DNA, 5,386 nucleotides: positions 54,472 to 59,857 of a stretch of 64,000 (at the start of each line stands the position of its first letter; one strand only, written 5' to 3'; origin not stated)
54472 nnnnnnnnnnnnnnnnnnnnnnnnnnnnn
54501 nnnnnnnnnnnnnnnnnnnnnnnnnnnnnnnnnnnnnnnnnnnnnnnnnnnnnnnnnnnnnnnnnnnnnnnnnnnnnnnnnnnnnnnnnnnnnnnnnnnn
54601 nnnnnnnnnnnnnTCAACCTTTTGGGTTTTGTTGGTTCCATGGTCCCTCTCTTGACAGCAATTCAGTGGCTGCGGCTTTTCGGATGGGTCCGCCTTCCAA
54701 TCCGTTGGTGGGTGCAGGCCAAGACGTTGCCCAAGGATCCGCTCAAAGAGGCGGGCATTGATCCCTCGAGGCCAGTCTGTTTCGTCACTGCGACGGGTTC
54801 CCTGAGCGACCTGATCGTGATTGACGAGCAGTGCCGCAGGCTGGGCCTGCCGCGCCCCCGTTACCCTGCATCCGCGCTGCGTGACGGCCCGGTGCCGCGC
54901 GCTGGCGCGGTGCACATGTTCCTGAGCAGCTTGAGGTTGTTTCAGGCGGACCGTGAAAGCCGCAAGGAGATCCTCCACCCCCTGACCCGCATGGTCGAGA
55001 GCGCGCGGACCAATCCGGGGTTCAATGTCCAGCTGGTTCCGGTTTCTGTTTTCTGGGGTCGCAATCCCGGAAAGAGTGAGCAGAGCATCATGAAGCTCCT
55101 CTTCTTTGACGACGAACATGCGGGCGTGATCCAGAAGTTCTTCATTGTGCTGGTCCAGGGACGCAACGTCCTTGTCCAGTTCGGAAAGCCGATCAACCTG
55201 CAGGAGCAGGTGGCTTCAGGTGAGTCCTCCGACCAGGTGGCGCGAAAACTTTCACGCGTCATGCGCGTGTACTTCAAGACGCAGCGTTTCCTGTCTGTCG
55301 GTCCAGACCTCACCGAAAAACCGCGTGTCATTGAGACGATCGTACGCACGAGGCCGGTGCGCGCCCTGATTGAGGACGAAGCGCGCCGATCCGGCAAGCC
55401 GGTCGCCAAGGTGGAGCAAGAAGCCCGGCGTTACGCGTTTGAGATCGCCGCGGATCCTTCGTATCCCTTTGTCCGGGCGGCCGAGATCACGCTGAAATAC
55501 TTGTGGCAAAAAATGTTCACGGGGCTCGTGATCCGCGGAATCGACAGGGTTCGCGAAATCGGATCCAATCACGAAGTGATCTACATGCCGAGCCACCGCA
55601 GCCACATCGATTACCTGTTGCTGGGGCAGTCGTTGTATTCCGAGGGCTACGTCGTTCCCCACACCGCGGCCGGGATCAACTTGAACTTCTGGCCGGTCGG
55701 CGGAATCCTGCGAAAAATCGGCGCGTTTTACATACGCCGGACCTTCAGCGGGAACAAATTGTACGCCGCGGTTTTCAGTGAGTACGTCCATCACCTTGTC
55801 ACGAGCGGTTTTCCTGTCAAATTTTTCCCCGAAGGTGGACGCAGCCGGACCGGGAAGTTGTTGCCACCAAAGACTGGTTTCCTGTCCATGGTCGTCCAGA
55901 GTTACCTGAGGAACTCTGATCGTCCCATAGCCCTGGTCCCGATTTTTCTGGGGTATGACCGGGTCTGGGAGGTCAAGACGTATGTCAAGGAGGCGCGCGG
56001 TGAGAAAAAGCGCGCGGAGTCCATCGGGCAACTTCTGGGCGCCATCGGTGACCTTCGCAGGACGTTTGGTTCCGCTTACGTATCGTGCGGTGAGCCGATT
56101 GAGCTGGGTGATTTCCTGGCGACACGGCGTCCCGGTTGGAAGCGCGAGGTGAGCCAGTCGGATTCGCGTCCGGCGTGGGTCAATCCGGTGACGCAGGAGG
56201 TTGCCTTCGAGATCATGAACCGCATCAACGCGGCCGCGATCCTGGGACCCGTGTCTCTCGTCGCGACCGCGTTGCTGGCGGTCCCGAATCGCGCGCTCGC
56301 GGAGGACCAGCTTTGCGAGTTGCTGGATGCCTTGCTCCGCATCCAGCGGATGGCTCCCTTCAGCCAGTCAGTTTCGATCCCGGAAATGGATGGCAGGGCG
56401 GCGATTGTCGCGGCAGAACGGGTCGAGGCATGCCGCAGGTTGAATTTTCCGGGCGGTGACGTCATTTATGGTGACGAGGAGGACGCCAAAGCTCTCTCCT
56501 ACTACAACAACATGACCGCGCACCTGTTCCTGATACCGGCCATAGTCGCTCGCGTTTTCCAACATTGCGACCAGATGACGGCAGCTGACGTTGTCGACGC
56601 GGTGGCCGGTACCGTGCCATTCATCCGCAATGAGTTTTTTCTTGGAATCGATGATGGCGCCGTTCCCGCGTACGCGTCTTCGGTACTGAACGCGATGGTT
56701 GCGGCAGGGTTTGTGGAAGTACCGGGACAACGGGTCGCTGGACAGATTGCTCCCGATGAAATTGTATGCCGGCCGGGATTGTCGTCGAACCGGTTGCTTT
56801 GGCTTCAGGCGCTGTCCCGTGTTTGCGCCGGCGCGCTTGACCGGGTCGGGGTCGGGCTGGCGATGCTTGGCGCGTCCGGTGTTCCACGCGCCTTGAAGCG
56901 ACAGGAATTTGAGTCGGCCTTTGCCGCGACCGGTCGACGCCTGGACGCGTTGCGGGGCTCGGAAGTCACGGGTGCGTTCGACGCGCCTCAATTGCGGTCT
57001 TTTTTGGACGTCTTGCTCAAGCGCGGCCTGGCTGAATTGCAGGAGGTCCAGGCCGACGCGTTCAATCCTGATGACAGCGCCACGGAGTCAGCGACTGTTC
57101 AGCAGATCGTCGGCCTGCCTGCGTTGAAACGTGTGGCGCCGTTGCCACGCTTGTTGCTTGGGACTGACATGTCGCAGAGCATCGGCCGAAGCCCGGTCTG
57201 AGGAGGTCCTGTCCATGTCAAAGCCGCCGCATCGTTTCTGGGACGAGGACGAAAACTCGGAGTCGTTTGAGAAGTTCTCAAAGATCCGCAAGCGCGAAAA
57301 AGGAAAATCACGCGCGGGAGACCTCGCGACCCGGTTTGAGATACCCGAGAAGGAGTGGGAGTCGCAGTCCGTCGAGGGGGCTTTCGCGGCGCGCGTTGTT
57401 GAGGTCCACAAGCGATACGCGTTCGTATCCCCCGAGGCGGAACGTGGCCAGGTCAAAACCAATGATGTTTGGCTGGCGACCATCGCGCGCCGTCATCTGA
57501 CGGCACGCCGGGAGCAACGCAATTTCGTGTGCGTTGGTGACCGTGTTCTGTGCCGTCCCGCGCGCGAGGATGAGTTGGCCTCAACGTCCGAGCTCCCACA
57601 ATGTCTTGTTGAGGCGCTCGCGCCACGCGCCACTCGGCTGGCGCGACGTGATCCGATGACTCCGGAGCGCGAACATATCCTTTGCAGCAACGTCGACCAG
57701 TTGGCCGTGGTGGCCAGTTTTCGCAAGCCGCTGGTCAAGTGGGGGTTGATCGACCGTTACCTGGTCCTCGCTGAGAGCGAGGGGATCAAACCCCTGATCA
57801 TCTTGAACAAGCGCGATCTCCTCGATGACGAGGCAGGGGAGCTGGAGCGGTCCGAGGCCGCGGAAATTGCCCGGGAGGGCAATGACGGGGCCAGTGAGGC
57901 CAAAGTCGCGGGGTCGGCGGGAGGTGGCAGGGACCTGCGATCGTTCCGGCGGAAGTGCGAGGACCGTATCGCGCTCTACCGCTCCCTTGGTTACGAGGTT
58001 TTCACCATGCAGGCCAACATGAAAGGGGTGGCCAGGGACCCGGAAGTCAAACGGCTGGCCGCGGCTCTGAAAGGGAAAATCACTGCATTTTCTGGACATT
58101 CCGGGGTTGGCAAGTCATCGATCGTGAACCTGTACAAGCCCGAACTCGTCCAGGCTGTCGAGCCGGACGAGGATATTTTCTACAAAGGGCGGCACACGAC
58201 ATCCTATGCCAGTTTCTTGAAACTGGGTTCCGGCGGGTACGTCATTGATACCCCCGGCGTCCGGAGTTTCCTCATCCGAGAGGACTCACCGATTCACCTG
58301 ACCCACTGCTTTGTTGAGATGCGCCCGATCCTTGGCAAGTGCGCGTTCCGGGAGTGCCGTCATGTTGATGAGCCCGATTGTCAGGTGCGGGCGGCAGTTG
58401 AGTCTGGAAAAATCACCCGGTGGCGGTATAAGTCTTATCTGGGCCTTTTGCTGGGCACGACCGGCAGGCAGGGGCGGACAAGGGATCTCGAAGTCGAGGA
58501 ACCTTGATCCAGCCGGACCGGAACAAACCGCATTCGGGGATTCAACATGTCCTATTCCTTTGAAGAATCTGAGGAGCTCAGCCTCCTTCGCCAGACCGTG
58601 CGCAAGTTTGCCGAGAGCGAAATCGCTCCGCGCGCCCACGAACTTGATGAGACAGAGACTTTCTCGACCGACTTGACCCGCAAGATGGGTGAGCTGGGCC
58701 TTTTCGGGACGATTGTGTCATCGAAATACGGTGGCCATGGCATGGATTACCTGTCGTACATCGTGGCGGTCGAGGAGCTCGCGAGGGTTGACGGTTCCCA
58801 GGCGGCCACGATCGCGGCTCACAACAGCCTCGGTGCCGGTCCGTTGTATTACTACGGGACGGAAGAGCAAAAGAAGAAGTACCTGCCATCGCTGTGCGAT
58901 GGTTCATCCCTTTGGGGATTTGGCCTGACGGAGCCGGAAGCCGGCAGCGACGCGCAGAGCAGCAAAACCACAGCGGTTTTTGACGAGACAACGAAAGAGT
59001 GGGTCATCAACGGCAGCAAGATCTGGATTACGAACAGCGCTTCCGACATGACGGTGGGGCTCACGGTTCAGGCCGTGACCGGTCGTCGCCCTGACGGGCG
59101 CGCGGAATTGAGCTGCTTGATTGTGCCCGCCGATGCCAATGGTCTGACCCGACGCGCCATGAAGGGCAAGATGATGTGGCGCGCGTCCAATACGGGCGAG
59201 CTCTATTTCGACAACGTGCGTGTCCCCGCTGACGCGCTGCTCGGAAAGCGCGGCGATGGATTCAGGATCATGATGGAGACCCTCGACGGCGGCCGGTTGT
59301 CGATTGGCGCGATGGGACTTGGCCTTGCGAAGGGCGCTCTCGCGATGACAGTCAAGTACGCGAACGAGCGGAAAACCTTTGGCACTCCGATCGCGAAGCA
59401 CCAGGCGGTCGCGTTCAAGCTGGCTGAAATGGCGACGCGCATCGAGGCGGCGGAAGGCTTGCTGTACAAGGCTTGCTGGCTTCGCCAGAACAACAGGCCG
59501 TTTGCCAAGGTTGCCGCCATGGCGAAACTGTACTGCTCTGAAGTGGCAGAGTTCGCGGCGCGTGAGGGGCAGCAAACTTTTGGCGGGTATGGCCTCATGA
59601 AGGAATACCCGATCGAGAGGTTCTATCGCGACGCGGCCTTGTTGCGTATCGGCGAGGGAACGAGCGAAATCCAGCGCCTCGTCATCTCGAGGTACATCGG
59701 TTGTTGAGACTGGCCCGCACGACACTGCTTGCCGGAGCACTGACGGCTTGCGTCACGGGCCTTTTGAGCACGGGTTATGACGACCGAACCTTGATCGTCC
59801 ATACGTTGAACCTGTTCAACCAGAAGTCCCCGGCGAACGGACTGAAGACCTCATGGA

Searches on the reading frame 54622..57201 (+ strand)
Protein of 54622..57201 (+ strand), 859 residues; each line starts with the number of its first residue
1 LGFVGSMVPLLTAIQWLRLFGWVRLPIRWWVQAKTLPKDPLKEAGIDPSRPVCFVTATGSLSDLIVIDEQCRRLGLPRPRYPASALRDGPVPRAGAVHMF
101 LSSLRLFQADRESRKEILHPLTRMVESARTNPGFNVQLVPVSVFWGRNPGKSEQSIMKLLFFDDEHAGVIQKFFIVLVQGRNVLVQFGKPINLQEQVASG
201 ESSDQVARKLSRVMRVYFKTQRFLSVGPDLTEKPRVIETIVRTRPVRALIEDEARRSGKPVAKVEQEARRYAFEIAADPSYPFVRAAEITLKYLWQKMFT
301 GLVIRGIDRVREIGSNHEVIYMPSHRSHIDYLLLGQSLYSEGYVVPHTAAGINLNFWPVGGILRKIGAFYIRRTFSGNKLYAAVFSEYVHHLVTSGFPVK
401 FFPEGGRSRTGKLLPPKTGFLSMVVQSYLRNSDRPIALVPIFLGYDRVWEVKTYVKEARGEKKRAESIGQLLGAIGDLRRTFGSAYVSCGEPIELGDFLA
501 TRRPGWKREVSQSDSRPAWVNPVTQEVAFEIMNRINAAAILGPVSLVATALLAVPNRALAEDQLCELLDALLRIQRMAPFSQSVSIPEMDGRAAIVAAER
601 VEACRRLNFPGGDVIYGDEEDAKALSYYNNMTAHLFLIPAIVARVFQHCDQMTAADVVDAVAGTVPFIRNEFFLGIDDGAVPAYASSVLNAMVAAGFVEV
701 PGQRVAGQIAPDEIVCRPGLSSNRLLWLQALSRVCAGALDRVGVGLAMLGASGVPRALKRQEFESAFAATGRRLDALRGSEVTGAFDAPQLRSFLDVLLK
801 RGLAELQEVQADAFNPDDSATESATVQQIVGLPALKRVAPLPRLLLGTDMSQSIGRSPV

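Call 57: search_protein_families(library=pfam, proteins=[window:54622-57201:+], max_evalue=0.00001)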
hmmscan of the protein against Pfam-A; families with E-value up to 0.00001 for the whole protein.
window:54622-57201:+ (859 aa): 2 families
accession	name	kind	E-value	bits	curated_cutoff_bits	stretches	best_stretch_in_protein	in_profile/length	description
PF19277.4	GPAT_C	-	7.1e-69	233.1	25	1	454-804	1-341/344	Glycerol-3-phosphate acyltransferase C-terminal region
PF01553.26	Acyltransferase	-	4.1e-23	82.1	23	1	306-441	6-129/132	Acyltransferase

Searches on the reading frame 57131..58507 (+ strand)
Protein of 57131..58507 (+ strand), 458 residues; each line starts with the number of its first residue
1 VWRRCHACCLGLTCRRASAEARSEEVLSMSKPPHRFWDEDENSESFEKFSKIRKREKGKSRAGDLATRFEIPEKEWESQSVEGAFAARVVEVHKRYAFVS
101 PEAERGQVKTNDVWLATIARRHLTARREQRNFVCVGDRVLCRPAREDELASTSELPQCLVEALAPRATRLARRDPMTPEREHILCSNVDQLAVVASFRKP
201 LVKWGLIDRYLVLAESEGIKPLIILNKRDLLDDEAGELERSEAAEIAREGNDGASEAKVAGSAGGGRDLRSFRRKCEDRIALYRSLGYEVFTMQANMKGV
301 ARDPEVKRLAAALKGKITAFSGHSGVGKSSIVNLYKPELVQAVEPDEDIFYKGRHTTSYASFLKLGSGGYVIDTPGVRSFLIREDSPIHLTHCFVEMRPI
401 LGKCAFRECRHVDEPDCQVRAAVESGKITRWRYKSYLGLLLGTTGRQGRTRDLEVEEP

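Call 57: search_protein_families(library=pfam, proteins=[window:57131-58507:+], max_evalue=0.00001)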
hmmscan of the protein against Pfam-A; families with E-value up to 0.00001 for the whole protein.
window:57131-58507:+ (458 aa): 1 family
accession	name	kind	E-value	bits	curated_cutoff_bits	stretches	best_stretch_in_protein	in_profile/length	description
PF03193.22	RsgA_GTPase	-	1.9e-42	145.5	30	2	271-380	67-171/174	RsgA GTPase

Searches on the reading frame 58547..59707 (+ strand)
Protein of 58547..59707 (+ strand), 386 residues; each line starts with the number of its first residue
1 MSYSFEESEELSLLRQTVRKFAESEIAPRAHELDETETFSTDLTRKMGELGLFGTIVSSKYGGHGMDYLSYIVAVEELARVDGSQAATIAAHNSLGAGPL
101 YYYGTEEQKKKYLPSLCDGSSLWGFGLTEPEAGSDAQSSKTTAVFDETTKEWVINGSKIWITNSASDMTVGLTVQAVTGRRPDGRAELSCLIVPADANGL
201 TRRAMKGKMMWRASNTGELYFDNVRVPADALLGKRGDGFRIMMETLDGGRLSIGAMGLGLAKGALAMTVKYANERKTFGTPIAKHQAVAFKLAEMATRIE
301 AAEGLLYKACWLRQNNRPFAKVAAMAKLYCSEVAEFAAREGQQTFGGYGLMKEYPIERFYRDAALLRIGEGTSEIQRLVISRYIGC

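Call 57: search_protein_families(library=pfam, proteins=[window:58547-59707:+], max_evalue=0.00001)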
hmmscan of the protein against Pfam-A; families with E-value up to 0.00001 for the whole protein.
window:58547-59707:+ (386 aa): 4 families
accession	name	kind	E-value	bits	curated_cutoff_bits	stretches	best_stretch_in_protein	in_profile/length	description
PF00441.29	Acyl-CoA_dh_1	-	4.4e-49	166.9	22.4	1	236-383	1-148/150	Acyl-CoA dehydrogenase, C-terminal domain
PF02771.21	Acyl-CoA_dh_N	-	1e-39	135.8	22.9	1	8-119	1-112/113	Acyl-CoA dehydrogenase, N-terminal domain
PF08028.16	Acyl-CoA_dh_2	-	6.2e-22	78.8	22.7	1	252-367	2-127/134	Acyl-CoA dehydrogenase, C-terminal domain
PF02770.24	Acyl-CoA_dh_M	-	8.2e-22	77.6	33.3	1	125-224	2-97/97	Acyl-CoA dehydrogenase, middle domain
